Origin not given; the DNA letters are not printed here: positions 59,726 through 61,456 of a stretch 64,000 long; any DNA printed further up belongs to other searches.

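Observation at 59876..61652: DNA ligase ends after motif IIIa, carries a zinc-ribbon insertion and abuts a Cys-rich HNH-like ORF; split or disrupted gene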

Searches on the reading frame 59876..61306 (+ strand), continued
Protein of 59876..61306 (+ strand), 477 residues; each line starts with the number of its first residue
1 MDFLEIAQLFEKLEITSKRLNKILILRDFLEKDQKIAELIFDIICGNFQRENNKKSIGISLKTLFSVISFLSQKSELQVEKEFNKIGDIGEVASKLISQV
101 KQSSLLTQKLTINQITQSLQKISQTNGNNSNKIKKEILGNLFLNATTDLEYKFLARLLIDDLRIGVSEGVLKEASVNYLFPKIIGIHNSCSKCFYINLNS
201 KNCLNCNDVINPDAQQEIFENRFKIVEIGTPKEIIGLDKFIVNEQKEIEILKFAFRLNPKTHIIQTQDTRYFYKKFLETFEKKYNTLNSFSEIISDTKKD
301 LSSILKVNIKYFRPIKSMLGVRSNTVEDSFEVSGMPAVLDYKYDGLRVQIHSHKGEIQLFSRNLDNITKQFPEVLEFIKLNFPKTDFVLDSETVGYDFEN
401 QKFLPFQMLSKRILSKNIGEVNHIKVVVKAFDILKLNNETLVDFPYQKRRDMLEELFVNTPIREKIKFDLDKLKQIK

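Call 72: find_encoding_contigs(protein=P0087, flank=10000, max_places=2)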
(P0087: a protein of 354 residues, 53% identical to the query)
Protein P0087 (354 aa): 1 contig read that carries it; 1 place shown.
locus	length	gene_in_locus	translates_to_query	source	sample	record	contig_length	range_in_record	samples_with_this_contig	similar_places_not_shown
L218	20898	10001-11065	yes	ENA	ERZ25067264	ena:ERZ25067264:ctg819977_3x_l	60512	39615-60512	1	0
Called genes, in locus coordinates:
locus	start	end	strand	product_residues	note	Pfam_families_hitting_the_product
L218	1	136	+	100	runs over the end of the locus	-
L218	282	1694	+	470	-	-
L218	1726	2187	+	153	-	PF18477:PIN_9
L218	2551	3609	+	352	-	PF00793:DAHP_synth_1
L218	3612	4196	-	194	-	PF00069:Pkinase, PF06293:Kdo (faint), PF01163:RIO1, PF01636:APH (faint)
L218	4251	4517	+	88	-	-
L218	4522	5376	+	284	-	PF07973:tRNA_SAD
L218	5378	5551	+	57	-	-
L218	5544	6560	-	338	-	PF17125:Methyltr_RsmF_N, PF01189:Methyltr_RsmB-F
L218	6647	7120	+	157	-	-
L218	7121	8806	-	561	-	PF00501:AMP-binding, PF13193:AMP-binding_C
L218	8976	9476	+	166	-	-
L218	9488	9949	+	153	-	-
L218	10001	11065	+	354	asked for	PF04675:DNA_ligase_A_N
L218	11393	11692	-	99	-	PF04010:DUF357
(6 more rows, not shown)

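Call 87: predict_structure(alignment_id=A5)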
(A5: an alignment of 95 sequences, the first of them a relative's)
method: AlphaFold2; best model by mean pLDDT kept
length: 477 residues; sequences in the alignment: 95
mean_pLDDT: 86.3   pTM: 0.84
mean pLDDT of the five models: 86.3, 86.1, 85.8, 85.1, 84.8
residues with pLDDT >= 90: 274; 70-90: 146; 50-70: 44; < 50: 13
segments of 3 or more residues with pLDDT < 50: 233-242
pLDDT, mean of each block of 10 residues (from residue 1): 97 97 98 95 89 68 94 94 96 90 66 93 84 92 93 94 95 97 95 93 95 91 84 42 65 89 92 93 92 89 90 78 64 61 80 94 88 91 92 86 83 78 85 93 88 88 77 70
secondary structure, 60 per line:
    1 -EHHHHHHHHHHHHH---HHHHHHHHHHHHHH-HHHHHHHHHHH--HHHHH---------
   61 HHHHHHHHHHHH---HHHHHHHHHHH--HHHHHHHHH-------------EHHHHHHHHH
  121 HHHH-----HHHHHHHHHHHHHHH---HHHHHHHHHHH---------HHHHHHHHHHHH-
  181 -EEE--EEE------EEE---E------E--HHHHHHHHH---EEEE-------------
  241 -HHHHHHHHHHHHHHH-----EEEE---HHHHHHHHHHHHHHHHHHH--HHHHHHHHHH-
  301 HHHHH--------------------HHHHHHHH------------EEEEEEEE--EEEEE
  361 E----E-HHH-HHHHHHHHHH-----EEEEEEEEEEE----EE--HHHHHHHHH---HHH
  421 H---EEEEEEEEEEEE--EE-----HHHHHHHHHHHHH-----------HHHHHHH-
elements in order: H3-15 H19-32 H34-44 H47-51 H61-72 H76-86 H89-97 H112-124 H130-144 H148-158 H168-179 E182-184 E187-189 E196-198 H212-220 E224-227 H242-256 E262-265 H269-287 H290-299 H301-305 H326-333 E346-353 E356-361 H372-381 E387-397 H406-414 H418-421 E425-436 H446-458 H470-476

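Call 90: fold_search(model_id=the predicted structure, library=pdb)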
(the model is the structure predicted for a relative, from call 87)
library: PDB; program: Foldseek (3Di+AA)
matches with E <= 10: 180; with E <= 0.001: 63
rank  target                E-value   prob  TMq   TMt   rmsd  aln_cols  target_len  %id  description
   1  3rr5                  7.0e-20  1.00  0.65  0.57   4.4       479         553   22  DNA ligase from the archaeon Thermococcus sp. 1519 (released 2012-04-11)
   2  6wbo                  2.4e-19  1.00  0.60  0.53   6.5       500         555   21  DNA-Ligase from Thermococcus gammatolerans (released 2021-05-05)
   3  9dfa                  3.2e-19  1.00  0.60  0.53   6.5       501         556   22  Thermococcus gammatolerans DNA Ligase (released 2026-03-18)
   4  2cfm                  3.9e-19  1.00  0.64  0.55   6.2       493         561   25  ATP-DEPENDENT DNA LIGASE FROM PYROCOCCUS FURIOSUS (released 2006-07-12)
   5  2hiv                  6.8e-19  1.00  0.63  0.53   5.0       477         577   24  ATP-dependent DNA ligase from S. solfataricus (released 2006-11-07)
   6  9bs4_E                1.7e-18  1.00  0.66  0.65   9.1       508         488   20  DNA Ligase 1 E346A/E592A double mutant with 5'-rG:C (released 2024-09-25)
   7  3gde                  3.3e-18  1.00  0.67  0.58   5.8       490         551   22  The closed conformation of ATP-dependent DNA ligase from Archaeoglobus fulgidus (released 2009-12-15)
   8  9bs3_E                7.7e-18  1.00  0.64  0.62   7.8       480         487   21  Wild type DNA Ligase 1 with 5'-rG:C (released 2024-09-25)
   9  9yhu_A                1.0e-17  1.00  0.64  0.50   7.7       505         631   19  DNA ligase 1 E346A/E592A in complex with nick containing 3'-8oxorG:A captured at post-catalytic stage (released 2025-12-31)
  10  9bs3_A                1.8e-17  1.00  0.66  0.51   8.2       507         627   19  Wild type DNA Ligase 1 with 5'-rG:C (released 2024-09-25)
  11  8vdn_A                1.9e-17  1.00  0.64  0.49   8.8       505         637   20  DNA Ligase 1 with nick dG:C (released 2024-05-22)
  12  6p0a_A                2.1e-17  1.00  0.65  0.50   8.7       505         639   19  Human DNA Ligase 1 Bound to an Adenylated, dideoxy Terminated DNA nick with 2 mM Mg2+ (released 2019-12-11)
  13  8vzl_A                2.3e-17  1.00  0.65  0.49   9.0       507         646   20  DNA Ligase 1 captured with pre-step 3 ligation at the rG:C nicksite (released 2024-05-22)
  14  9bs4_A                2.7e-17  1.00  0.65  0.50   9.3       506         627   20  DNA Ligase 1 E346A/E592A double mutant with 5'-rG:C (released 2024-09-25)
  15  8vds_A                2.9e-17  1.00  0.65  0.50   9.5       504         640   20  DNA Ligase 1 with nick DNA 3'rG:C (released 2024-05-22)
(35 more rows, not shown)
